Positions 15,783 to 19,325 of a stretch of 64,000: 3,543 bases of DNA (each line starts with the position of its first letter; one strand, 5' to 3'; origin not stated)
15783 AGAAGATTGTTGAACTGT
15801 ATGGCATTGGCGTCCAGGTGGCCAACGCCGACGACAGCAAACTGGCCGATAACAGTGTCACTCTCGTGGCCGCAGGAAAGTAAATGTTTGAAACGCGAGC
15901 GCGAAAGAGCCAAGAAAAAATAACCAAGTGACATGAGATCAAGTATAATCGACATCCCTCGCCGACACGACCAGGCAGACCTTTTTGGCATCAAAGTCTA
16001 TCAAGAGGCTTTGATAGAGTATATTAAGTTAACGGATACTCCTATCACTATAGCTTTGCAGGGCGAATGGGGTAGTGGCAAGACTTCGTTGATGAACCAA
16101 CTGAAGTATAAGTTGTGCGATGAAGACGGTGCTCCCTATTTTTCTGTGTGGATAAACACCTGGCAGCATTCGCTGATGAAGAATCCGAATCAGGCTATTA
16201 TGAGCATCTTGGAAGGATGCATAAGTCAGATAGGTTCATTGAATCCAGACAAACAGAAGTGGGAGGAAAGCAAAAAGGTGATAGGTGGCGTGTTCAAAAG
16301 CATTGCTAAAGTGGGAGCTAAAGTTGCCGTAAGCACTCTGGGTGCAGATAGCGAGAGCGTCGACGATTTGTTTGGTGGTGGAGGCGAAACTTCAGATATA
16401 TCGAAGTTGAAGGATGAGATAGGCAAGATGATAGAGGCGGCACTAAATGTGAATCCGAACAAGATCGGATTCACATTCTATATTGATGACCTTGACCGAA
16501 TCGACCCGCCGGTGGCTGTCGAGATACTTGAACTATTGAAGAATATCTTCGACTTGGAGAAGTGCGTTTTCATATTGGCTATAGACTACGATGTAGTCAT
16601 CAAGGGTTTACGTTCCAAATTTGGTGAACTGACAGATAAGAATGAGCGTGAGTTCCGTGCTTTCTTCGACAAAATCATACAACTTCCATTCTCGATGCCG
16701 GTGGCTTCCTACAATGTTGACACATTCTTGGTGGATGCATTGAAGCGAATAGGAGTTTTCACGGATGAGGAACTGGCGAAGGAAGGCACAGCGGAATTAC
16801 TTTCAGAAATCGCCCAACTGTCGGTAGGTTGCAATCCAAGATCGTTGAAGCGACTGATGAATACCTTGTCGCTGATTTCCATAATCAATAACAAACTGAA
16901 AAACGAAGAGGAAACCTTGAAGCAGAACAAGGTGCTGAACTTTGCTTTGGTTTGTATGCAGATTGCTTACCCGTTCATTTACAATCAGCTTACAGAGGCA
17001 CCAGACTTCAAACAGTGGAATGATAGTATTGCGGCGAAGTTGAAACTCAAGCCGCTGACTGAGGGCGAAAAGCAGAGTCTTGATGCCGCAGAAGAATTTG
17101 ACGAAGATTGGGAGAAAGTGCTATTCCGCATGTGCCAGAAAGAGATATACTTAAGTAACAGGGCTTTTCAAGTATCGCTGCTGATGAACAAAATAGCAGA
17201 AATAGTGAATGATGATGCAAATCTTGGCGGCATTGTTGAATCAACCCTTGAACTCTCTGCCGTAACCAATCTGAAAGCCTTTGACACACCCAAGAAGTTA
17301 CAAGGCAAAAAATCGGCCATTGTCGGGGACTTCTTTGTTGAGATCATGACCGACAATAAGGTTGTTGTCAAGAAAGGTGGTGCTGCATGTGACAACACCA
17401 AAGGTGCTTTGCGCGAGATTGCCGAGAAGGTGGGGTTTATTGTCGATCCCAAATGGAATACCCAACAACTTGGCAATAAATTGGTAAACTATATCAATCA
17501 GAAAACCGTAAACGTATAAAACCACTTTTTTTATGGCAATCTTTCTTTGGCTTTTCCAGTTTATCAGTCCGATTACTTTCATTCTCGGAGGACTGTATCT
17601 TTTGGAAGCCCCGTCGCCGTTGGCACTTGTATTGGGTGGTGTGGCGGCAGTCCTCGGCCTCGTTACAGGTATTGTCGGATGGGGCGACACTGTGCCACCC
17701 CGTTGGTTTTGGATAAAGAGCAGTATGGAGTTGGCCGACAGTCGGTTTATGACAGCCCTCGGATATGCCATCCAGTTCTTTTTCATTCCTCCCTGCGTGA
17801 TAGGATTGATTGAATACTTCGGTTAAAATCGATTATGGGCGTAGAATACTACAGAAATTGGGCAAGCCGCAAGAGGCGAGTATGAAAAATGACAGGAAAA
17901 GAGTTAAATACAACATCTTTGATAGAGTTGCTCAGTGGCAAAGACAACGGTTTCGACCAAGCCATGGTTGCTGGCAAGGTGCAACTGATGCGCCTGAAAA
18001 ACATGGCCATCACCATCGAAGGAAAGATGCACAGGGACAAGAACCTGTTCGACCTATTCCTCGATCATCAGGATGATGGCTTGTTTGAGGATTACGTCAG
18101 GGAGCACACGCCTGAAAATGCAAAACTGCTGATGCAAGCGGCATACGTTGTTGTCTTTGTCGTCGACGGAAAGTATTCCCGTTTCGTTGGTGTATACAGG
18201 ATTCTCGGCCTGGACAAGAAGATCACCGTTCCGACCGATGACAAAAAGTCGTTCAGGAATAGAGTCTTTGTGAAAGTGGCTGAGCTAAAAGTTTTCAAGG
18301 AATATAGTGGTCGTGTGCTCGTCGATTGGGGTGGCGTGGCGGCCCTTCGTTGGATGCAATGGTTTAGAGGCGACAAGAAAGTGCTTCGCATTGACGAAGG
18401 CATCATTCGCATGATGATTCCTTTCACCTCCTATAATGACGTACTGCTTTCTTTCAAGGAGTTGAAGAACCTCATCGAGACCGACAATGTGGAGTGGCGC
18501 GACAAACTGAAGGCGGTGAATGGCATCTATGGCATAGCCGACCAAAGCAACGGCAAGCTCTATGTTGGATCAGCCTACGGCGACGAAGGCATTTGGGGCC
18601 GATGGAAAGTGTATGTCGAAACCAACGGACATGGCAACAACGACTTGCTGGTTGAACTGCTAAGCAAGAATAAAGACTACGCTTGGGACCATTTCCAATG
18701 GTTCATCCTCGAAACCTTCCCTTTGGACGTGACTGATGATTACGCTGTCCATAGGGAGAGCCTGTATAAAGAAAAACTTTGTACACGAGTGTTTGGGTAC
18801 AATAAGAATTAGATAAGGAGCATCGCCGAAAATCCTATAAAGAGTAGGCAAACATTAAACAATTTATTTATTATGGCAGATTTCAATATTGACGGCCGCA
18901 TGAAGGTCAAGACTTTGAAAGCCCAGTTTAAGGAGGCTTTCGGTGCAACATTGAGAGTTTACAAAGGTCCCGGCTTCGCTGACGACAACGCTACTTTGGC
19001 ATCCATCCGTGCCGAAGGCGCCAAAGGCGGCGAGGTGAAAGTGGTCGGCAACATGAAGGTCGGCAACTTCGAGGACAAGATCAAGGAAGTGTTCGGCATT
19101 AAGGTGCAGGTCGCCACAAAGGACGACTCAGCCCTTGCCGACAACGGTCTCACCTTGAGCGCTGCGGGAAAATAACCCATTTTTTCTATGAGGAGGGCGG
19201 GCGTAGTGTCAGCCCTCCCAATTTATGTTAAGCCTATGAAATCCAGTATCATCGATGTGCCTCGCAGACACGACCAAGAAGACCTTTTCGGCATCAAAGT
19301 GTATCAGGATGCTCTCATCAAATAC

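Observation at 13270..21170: Two diverged tandem KAP-NTPase cassettes, each with a different nuclease: candidate undescribed defence-like system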

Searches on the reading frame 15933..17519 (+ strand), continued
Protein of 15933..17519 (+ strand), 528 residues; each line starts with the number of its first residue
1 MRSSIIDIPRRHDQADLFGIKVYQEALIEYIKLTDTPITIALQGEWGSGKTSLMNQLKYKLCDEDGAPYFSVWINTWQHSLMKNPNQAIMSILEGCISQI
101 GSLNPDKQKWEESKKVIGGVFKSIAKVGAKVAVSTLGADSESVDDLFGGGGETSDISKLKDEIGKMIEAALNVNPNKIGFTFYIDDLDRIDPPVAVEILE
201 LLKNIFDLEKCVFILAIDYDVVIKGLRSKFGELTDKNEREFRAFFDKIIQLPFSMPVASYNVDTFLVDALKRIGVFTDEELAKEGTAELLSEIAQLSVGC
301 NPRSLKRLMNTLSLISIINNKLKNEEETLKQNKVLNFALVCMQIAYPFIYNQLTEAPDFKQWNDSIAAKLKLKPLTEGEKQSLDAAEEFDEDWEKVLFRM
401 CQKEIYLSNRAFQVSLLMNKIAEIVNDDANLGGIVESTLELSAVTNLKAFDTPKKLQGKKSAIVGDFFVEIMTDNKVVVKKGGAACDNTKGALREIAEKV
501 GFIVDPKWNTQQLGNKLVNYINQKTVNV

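Call 36: search_protein_families(library=padloc, proteins=[L001:1169-2053:+, L001:2120-3085:+, L001:3958-4341:+, L001:5386-5814:+, L001:6096-7094:+, L001:9795-10532:+, L001:10706-12157:+, L001:12163-12969:+, L001:12989-14716:+, L001:14713-15438:+], max_evalue=0.01)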
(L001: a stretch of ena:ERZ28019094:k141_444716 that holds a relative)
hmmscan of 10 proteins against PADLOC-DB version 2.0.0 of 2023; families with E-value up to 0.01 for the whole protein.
L001:1169-2053:+ (294 aa): 0 families

L001:2120-3085:+ (321 aa): 5 families
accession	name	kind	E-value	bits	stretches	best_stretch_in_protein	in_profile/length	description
PDLC00609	ZorB1|ZorB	-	1.8e-07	28.9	1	249-318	135-213/232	MotB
PDLC00641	ZorB2|ZorB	-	2.4e-06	25.4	1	218-320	96-223/238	MotB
PDLC00612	ZorB1|ZorB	-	5.7e-05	20.8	1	250-316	187-263/293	MotB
PDLC00651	ZorB3|ZorB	-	0.00028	18.5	1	265-318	147-201/215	MotB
PDLC00611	ZorB1|ZorB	-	0.0003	18.6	1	218-293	96-179/240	MotB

L001:3958-4341:+ (127 aa): 1 family
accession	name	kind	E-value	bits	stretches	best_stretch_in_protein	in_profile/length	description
PDLC05042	PDC-S57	-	0.0025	15.5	1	15-122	146-243/245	-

L001:5386-5814:+ (142 aa): 1 family
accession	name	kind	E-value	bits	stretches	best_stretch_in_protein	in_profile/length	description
PDLC05027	PDC-S48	-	2.9e-05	21.3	0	73-119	273-319/411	-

L001:6096-7094:+ (332 aa): 0 families

L001:9795-10532:+ (245 aa): 1 family
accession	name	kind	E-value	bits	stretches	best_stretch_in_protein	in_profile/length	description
PDLC04031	PD-T4-3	-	7.3e-46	154.8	1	3-242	4-252/256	-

L001:10706-12157:+ (483 aa): 3 families
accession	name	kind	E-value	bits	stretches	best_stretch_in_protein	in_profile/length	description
PDLC04407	PDC-M09A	-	1.4e-28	98.3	1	213-450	37-270/282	-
PDLC04406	PDC-M09A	-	6.7e-28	96.1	1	150-416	19-281/330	-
PDLC01684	Cas13c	-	0.0031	15.3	1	170-259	101-185/265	Cas13c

L001:12163-12969:+ (268 aa): 0 families

L001:12989-14716:+ (575 aa): 0 families

L001:14713-15438:+ (241 aa): 0 families

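Call 37: search_protein_families(library=pfam, proteins=[L001:1169-2053:+, L001:3958-4341:+, L001:4416-4811:+, L001:9795-10532:+, L001:10706-12157:+, L001:12163-12969:+, L001:14713-15438:+, L001:8001-9779:+, L015:10001-11764:+], max_evalue=0.05)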
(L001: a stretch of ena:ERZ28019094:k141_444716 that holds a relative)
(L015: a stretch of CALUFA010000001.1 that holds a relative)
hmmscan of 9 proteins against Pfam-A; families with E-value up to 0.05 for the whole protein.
L001:1169-2053:+ (294 aa): 0 families

L001:3958-4341:+ (127 aa): 0 families

L001:4416-4811:+ (131 aa): 1 family
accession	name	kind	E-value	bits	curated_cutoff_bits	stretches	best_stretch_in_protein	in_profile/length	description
PF14128.11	DUF4295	-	0.048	13.9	27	1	36-62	1-27/47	Domain of unknown function (DUF4295)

L001:9795-10532:+ (245 aa): 1 family
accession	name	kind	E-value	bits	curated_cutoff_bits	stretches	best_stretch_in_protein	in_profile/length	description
PF22945.2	LEM-3_GIY-YIG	-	1.4e-14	54.8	27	1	27-113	26-109/151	LEM-3-like GIY-YIG domain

L001:10706-12157:+ (483 aa): 0 families

L001:12163-12969:+ (268 aa): 0 families

L001:14713-15438:+ (241 aa): 2 families
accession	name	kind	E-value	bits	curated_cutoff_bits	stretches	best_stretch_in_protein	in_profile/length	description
PF05343.19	Peptidase_M42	-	0.00023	20.8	23.2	0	176-230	237-289/292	M42 glutamyl aminopeptidase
PF25609.1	Unc5_NetrinR_N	-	0.048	14.4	27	0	42-85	15-58/105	Netrin receptor unc-5 N-terminal domain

L001:8001-9779:+ (592 aa): 6 families
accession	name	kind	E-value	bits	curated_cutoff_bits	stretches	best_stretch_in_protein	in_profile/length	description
PF07693.20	KAP_NTPase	-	1.5e-37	129.9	20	1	21-315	2-289/293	KAP family P-loop domain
PF13191.12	AAA_16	-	0.00024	22.1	32.6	1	40-196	27-150/167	AAA ATPase domain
PF13401.12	AAA_22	-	0.0014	19.4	27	1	40-217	8-122/130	AAA domain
PF07728.20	AAA_5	-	0.006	17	22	0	41-73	3-32/139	AAA domain (dynein-related subfamily)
PF05729.18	NACHT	-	0.0086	16.4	26.7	1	39-67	2-30/167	NACHT domain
PF20720.3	nSTAND3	-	0.011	15.8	27.2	1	35-120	15-98/155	Novel STAND NTPase 3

L015:10001-11764:+ (587 aa): 9 families
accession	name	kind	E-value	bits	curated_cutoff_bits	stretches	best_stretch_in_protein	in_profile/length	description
PF07693.20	KAP_NTPase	-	1.1e-33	117.2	20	1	22-315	3-289/293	KAP family P-loop domain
PF13191.12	AAA_16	-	1.6e-06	29.2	32.6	1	36-195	23-149/167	AAA ATPase domain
PF24883.2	NPHP3_N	-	0.00022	21.9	24.8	1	37-109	22-88/164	Nephrocystin 3, N-terminal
PF13401.12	AAA_22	-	0.00032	21.5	27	1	38-216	6-121/130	AAA domain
PF20720.3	nSTAND3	-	0.0013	18.9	27.2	1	32-99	12-77/155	Novel STAND NTPase 3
PF05729.18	NACHT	-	0.0055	17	26.7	1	39-76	2-42/167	NACHT domain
PF07728.20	AAA_5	-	0.0077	16.7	22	0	42-66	4-25/139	AAA domain (dynein-related subfamily)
PF25199.1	nSTAND_NTPase5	-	0.024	14.9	34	0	35-66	39-70/145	Novel STAND NTPase 5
PF02367.23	TsaE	-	0.045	14.1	26.6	0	34-62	18-46/128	Threonylcarbamoyl adenosine biosynthesis protein TsaE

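Call 46: search_solved_structures(query=window:15933-17519:+, max_evalue=0.01)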
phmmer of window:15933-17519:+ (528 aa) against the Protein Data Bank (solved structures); distinct sequences matched with E-value up to 0.01: 0.

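Call 56: find_encoding_contigs(protein=P0118, flank=8000, max_places=4)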
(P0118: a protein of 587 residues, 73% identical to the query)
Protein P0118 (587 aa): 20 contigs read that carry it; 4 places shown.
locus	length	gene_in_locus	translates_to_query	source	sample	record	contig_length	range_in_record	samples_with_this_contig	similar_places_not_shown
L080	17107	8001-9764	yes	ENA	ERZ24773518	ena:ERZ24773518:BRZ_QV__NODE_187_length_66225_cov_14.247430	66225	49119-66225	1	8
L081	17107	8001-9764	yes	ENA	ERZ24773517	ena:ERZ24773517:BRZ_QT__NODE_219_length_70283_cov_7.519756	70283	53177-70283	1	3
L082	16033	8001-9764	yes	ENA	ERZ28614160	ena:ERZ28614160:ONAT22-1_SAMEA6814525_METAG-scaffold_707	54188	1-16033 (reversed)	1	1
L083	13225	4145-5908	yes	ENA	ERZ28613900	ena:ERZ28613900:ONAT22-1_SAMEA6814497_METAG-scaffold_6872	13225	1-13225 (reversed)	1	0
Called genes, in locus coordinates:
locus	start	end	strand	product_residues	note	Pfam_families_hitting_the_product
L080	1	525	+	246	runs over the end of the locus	-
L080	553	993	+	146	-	-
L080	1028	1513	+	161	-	-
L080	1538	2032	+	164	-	-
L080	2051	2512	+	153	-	-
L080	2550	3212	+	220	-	PF14014:DUF4230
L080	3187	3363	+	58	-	-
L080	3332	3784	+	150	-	PF14014:DUF4230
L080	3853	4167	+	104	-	-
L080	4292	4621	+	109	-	-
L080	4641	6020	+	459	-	-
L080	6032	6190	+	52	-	-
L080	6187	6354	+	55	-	-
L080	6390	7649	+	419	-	PF04391:DUF533 (faint), PF05099:TerB (weak)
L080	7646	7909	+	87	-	-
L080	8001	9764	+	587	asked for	PF07693:KAP_NTPase, PF13191:AAA_16 (weak)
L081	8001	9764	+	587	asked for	PF07693:KAP_NTPase, PF13191:AAA_16 (weak)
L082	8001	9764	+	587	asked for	PF07693:KAP_NTPase, PF13191:AAA_16 (weak)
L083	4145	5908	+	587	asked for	PF07693:KAP_NTPase, PF13191:AAA_16 (weak)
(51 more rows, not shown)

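Call 57: find_encoding_contigs(protein=P0056, flank=8000, max_places=3)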
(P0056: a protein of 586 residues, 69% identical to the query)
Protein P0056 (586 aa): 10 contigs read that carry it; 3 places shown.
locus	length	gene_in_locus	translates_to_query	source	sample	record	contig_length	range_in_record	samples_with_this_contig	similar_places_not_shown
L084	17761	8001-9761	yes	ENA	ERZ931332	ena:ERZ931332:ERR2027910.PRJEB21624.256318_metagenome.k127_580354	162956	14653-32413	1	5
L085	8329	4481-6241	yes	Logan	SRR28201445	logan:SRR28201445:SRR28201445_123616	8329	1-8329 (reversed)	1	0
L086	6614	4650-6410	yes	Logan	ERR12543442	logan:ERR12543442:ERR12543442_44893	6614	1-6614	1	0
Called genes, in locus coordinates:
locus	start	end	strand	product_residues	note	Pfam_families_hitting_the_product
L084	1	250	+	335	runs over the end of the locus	PF02424:ApbE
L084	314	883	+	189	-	-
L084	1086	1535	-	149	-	PF18809:PBECR1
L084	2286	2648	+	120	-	-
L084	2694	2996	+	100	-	-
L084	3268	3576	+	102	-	-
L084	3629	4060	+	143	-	-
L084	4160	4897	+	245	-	-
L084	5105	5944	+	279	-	-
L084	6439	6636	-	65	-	-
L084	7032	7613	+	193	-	-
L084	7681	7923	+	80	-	-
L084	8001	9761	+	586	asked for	PF07693:KAP_NTPase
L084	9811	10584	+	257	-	PF13557:Phenol_MetA_deg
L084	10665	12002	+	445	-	-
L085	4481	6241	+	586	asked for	PF07693:KAP_NTPase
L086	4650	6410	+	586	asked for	PF07693:KAP_NTPase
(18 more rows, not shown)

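Call 60: search_solved_structures(query=L001:3958-4341:+, max_evalue=5)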
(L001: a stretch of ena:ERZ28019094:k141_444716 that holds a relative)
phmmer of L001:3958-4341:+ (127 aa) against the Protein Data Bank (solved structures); distinct sequences matched with E-value up to 5: 0.

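Call 70: search_protein_families(library=padloc, proteins=[L008:6641-7975:+, L008:7986-9509:+, L007:6370-7851:+, L022:7389-9155:+, L011:14776-16125:+, L008:15540-16853:+, L008:4045-4701:+, L027:2399-2821:+], max_evalue=0.01)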
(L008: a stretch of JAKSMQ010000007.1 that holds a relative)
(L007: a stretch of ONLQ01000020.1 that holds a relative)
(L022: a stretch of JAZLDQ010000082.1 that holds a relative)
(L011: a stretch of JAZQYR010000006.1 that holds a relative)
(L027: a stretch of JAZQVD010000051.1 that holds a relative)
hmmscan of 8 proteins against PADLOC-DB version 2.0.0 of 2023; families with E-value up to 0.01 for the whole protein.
L008:6641-7975:+ (444 aa): 3 families
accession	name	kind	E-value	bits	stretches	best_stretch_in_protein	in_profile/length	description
PDLC04977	PDC-S26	-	2.3e-06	25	1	271-299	99-129/400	-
PDLC04972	PDC-S26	-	4.3e-06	24.3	1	270-298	97-127/397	-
PDLC04983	PDC-S26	-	0.00066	17.2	1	273-318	99-134/413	-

L008:7986-9509:+ (507 aa): 2 families
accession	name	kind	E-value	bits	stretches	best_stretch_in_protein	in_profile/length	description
PDLC01447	Cas4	-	2.4e-05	22.8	1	5-235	4-159/161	"CAS-I,CAS-II,CAS-III,CAS-IV,CAS-V,CAS-VI; acquisition_associated"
PDLC01771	Cas4b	-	0.0055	14.9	0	101-235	58-160/162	-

L007:6370-7851:+ (493 aa): 0 families

L022:7389-9155:+ (588 aa): 0 families

L011:14776-16125:+ (449 aa): 0 families

L008:15540-16853:+ (437 aa): 0 families

L008:4045-4701:+ (218 aa): 0 families

L027:2399-2821:+ (140 aa): 6 families
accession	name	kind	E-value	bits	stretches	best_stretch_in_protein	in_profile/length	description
PDLC03859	LmuB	-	0.00026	18.3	1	9-107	391-486/611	-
PDLC03865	LmuB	-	0.00058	16.1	1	9-90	235-313/1007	-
PDLC03863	LmuB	-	0.0013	15.5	1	12-78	336-396/610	-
PDLC00582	JetC3|JetC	-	0.0041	12.9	1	18-110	333-425/1472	DUF3584 domain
PDLC04774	PDC-M68B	-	0.0069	13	1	9-82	337-410/581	-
PDLC02753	PbeC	-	0.0076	12.6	1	23-78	360-417/648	PbeC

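Call 84: search_dna_similar(query=window:15933-17519:+, collection=phages, mode=protein, max_rows=10)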
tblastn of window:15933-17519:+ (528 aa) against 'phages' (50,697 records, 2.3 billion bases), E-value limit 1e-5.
Records with a match: 4; places in all: 4; records where one place covers at least 80% of the query: 0.
Best place of each record, by identity: <60% 4.
By first word of the organism name: Bacteriophage 2; Salmonella 1; Vibrio 1.
By host as written in the record: Homo sapiens 1; - 1; Helicobacter sp. 1; Vibrio anguillarum strain 90-11-286 1.
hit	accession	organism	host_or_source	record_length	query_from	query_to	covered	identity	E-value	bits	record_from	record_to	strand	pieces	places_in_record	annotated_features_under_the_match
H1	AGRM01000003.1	Salmonella enterica subsp. houtenae str. ATCC BAA-1581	Homo sapiens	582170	16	259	46%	27.6%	5e-11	72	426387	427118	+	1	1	P-loop domain protein, KAP family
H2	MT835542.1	Bacteriophage sp.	human fecal samples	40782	23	265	46%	27.4%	1e-14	83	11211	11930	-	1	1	record has no annotation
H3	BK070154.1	Bacteriophage sp.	Helicobacter sp.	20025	38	252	41%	26.0%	6e-13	78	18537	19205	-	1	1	hypothetical protein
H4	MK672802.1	Vibrio phage Va_90-11-286_p16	Vibrio anguillarum strain 90-11-286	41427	14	256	46%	22.1%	7e-6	55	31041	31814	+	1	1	hypothetical protein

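Call 87: search_protein_families(library=phrogs, proteins=[window:15933-17519:+, L001:3958-4341:+], max_evalue=0.01)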
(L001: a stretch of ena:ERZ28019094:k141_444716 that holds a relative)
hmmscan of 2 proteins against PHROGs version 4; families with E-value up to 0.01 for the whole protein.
window:15933-17519:+ (528 aa): 2 families
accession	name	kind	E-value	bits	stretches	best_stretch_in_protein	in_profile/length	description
phrog_8614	-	unknown function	1.5e-28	101.1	2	14-172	18-173/489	-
phrog_4740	-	unknown function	0.0015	18.5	0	25-57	8-40/627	-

L001:3958-4341:+ (127 aa): 0 families

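Call 88: find_related_loci(query=window:15933-17519:+, collection=viral_contigs, flank=6000)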
Query window:15933-17519:+ (528 aa) in viral_contigs; peptide patterns used: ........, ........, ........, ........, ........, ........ (x = any residue, [..] = any of these).
26 stretches matched a pattern, but none encodes a relative of the query by tblastn (E <= 1e-3).

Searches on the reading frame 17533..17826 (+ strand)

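Call 3: search_protein_families(library=pfam, proteins=[window:17533-17826:+], max_evalue=0.1)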
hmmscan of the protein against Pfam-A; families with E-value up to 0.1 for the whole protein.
window:17533-17826:+ (97 aa): 1 family
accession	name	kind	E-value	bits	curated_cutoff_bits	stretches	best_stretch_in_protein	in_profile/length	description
PF14249.11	Tocopherol_cycl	-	0.087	12.3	26.6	0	50-65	192-207/335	Tocopherol cyclase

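Call 4: search_protein_families(library=padloc, proteins=[window:17533-17826:+], max_evalue=0.1)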
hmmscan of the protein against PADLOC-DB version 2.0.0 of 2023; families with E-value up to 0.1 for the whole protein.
window:17533-17826:+ (97 aa): 0 families

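Call 9: search_protein_families(library=ncbifam, proteins=[window:17533-17826:+], max_evalue=0.1)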
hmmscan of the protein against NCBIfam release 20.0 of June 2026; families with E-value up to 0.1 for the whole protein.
window:17533-17826:+ (97 aa): 0 families

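Call 87: search_protein_families(library=phrogs, proteins=[window:17533-17826:+], max_evalue=0.01)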
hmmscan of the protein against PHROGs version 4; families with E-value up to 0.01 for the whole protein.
window:17533-17826:+ (97 aa): 0 families

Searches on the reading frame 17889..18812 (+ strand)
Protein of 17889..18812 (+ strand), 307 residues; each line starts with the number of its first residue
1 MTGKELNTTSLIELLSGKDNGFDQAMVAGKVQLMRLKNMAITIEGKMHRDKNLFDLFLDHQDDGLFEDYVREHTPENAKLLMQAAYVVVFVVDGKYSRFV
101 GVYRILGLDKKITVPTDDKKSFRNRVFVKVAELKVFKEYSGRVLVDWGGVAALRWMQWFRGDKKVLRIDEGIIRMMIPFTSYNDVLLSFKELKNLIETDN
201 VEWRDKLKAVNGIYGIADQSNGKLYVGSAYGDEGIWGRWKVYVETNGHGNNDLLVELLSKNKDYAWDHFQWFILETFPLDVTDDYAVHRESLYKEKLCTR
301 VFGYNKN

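Call 3: search_protein_families(library=pfam, proteins=[window:17889-18812:+], max_evalue=0.1)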
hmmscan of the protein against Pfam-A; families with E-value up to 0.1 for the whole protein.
window:17889-18812:+ (307 aa): 1 family
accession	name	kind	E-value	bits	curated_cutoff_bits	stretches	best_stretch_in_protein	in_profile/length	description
PF01541.30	GIY-YIG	-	0.012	16.3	22.6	1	211-297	2-72/78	GIY-YIG catalytic domain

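Call 4: search_protein_families(library=padloc, proteins=[window:17889-18812:+], max_evalue=0.1)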
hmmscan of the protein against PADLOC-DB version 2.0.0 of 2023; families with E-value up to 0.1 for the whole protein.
window:17889-18812:+ (307 aa): 3 families
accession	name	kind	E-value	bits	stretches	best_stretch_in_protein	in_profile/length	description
PDLC03973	UzuA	-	5.5e-66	221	1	28-307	16-278/278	-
PDLC03974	UzuA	-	3e-43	146.4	1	62-307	71-310/310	-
PDLC03701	HEase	-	4.8e-06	24.6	1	211-305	3-91/271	homing endonuclease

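Call 9: search_protein_families(library=ncbifam, proteins=[window:17889-18812:+], max_evalue=0.1)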
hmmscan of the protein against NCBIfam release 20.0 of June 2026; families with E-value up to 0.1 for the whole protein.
window:17889-18812:+ (307 aa): 1 family
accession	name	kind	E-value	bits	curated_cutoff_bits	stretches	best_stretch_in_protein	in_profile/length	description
TIGR01453.1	grpIintron_endo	subfamily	1.6e-07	31.6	56.05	1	212-305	3-86/215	group I intron endonuclease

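Call 62: search_solved_structures(query=window:17889-18812:+, max_evalue=1)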
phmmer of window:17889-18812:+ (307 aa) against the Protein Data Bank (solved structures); distinct sequences matched with E-value up to 1: 2.
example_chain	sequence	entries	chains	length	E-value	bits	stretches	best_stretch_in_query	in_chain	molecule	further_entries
1ln0_A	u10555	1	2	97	0.00019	24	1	211-305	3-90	intron-associated endonuclease 1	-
1mk0_A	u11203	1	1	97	0.0019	20.7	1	211-305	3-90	Intron-associated endonuclease 1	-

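Call 87: search_protein_families(library=phrogs, proteins=[window:17889-18812:+], max_evalue=0.01)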
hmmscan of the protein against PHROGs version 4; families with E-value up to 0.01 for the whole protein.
window:17889-18812:+ (307 aa): 2 families
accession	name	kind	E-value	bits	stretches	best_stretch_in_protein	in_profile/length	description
phrog_26160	-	unknown function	4.1e-31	109.1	1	85-307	57-278/278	-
phrog_314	-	DNA, RNA and nucleotide metabolism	0.00016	21.7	1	210-306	178-262/574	homing endonuclease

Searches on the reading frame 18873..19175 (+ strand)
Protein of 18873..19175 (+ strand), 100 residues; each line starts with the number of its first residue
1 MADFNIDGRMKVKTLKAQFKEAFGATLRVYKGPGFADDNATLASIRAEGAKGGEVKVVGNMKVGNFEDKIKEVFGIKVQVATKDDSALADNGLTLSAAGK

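Call 3: search_protein_families(library=pfam, proteins=[window:18873-19175:+], max_evalue=0.1)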
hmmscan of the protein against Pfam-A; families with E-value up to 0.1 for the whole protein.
window:18873-19175:+ (100 aa): 1 family
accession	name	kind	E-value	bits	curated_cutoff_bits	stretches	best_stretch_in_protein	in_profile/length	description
PF01351.25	RNase_HII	-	0.016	15.5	25.8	1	44-87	91-134/199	Ribonuclease HII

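Call 4: search_protein_families(library=padloc, proteins=[window:18873-19175:+], max_evalue=0.1)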
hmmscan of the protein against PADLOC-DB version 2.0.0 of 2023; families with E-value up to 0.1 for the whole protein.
window:18873-19175:+ (100 aa): 0 families
